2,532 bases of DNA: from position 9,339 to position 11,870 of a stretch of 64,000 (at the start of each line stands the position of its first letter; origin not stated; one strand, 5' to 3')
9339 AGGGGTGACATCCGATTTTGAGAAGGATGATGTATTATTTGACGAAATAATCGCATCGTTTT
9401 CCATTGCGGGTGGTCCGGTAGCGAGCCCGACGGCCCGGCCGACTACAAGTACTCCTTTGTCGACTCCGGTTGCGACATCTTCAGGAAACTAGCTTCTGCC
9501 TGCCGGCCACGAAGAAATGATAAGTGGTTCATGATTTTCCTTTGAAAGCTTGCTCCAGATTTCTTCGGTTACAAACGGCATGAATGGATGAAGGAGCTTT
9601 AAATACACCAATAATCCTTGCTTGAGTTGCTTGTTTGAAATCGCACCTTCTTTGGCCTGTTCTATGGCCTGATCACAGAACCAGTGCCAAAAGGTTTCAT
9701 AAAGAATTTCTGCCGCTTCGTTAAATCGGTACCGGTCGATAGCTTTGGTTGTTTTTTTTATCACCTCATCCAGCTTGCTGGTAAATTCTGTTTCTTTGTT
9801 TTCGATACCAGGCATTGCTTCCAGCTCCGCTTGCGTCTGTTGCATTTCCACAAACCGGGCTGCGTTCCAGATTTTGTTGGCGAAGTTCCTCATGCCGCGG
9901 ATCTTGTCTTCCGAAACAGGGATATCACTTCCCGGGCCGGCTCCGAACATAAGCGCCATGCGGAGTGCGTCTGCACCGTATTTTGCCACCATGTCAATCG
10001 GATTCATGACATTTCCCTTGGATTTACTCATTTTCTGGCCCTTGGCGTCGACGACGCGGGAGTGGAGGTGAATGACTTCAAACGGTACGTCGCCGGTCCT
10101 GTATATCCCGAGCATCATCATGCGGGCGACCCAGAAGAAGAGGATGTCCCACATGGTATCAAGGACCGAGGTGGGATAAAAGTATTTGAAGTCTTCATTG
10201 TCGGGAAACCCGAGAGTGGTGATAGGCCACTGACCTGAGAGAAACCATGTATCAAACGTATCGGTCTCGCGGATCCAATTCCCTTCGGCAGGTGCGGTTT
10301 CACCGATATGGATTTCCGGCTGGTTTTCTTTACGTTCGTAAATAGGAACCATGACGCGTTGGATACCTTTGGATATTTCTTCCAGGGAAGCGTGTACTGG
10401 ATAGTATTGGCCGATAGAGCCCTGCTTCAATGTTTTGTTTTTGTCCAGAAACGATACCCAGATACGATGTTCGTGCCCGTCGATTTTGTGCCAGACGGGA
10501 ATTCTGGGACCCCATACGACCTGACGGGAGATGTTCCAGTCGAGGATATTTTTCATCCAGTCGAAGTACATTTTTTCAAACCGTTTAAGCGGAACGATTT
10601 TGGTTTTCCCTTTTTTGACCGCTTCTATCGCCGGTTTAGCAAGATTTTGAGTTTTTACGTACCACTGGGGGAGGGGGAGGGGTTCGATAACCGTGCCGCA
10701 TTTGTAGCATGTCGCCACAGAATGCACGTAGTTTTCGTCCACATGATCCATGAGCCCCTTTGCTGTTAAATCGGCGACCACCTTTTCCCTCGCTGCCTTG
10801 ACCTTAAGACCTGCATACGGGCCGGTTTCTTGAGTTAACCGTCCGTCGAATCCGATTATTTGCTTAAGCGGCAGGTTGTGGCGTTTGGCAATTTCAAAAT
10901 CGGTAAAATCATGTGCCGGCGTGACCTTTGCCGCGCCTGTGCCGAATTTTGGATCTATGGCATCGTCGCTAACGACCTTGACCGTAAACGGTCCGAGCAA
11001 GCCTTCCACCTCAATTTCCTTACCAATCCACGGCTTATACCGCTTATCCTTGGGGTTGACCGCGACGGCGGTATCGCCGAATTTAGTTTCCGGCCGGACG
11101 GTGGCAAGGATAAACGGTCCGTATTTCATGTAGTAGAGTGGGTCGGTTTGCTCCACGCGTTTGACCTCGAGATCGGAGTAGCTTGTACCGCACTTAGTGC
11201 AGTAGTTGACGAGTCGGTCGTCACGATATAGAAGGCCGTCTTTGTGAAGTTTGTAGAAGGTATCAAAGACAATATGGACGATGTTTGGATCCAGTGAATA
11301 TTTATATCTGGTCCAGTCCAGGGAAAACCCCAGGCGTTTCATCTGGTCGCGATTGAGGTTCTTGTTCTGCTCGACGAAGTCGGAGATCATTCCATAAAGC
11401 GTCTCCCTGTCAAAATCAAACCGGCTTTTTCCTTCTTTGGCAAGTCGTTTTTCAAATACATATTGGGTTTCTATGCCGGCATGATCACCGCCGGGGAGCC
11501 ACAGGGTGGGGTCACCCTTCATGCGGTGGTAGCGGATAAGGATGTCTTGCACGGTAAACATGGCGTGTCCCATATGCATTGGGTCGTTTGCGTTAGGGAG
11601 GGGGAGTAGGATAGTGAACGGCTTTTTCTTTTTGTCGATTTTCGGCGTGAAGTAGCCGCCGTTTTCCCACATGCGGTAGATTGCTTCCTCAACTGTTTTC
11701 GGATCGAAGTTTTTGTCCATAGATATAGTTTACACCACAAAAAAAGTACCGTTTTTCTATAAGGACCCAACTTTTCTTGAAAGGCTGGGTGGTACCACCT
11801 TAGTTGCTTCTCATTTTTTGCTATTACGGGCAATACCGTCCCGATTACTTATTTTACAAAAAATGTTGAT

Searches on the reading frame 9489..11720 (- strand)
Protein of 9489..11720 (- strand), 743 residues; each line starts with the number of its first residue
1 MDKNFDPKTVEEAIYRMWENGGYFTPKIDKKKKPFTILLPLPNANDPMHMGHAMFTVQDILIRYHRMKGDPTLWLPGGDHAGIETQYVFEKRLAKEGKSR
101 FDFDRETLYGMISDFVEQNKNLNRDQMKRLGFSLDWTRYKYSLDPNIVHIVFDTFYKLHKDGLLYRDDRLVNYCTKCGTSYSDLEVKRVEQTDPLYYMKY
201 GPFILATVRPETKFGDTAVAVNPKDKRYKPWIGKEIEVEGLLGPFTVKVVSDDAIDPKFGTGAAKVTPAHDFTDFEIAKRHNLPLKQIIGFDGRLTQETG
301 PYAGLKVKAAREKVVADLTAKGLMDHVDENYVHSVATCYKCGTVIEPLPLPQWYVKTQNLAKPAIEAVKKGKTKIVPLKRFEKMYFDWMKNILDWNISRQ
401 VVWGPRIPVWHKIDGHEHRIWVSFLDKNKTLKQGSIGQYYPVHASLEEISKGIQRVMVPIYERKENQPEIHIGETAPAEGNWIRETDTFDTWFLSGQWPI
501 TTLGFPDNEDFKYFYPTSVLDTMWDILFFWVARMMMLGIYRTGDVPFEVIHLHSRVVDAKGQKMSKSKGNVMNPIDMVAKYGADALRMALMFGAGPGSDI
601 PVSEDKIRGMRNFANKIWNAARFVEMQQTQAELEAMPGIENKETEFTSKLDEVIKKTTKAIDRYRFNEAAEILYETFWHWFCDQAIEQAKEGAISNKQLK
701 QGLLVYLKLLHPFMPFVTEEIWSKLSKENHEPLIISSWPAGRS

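Call 36: search_protein_families(library=ncbifam, proteins=[window:9489-11720:-], max_evalue=1e-10)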
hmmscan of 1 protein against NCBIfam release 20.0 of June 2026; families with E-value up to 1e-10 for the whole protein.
window:9489-11720:- (743 aa): 15 families
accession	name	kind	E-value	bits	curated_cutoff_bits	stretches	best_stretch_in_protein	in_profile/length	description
NF004349.1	PRK05729.1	equivalog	7.1e-241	802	704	1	3-740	2-697/860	valine--tRNA ligase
TIGR00422.1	valS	equivalog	6.3e-233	775.5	612.1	1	1-740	1-713/863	valine--tRNA ligase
NF011492.0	PRK14900.1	equivalog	5.2e-206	686.8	1783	1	2-728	10-710/1044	valine--tRNA ligase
NF009687.0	PRK13208.1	equivalog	2.8e-135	452.4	738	1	2-730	7-710/801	valine--tRNA ligase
TIGR00392.1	ileS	equivalog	1.6e-88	297.9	621.4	2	245-739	309-804/861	isoleucine--tRNA ligase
NF000540.1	alt_ValS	exception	1.1e-74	251.9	900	2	475-728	485-746/827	valine--tRNA ligase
NF008957.0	PRK12300.1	subfamily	1.5e-56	192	677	2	509-739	572-791/946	leucine--tRNA ligase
TIGR00395.1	leuS_arch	equivalog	7.7e-50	169.8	648.5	2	10-225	3-234/938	leucine--tRNA ligase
NF000258.1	MupB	exception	3.5e-49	167.5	1900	2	247-728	296-766/1033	mupirocin-resistant isoleucine--tRNA ligase MupB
NF000257.1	MupA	exception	2.1e-48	164.8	1900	1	236-726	283-762/1024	mupirocin-resistant isoleucine--tRNA ligase MupA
TIGR00396.1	leuS_bact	equivalog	3.8e-47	161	548.4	2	554-729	596-762/843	leucine--tRNA ligase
NF040702.1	ileS_w_GNAT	exception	2.1e-37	128.3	1999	1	247-629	493-845/1100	isoleucine--tRNA ligase, N-acetyltransferase domain-containing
TIGR00398.1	metG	equivalog_domain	7.3e-29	100.9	336.35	1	557-723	321-499/530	methionine--tRNA ligase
NF008900.0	PRK12267.1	equivalog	2.9e-22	78.9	598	1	500-726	236-477/648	methionine--tRNA ligase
NF001100.0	PRK00133.1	equivalog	1.2e-14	53.8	587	0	32-181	4-136/676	methionine--tRNA ligase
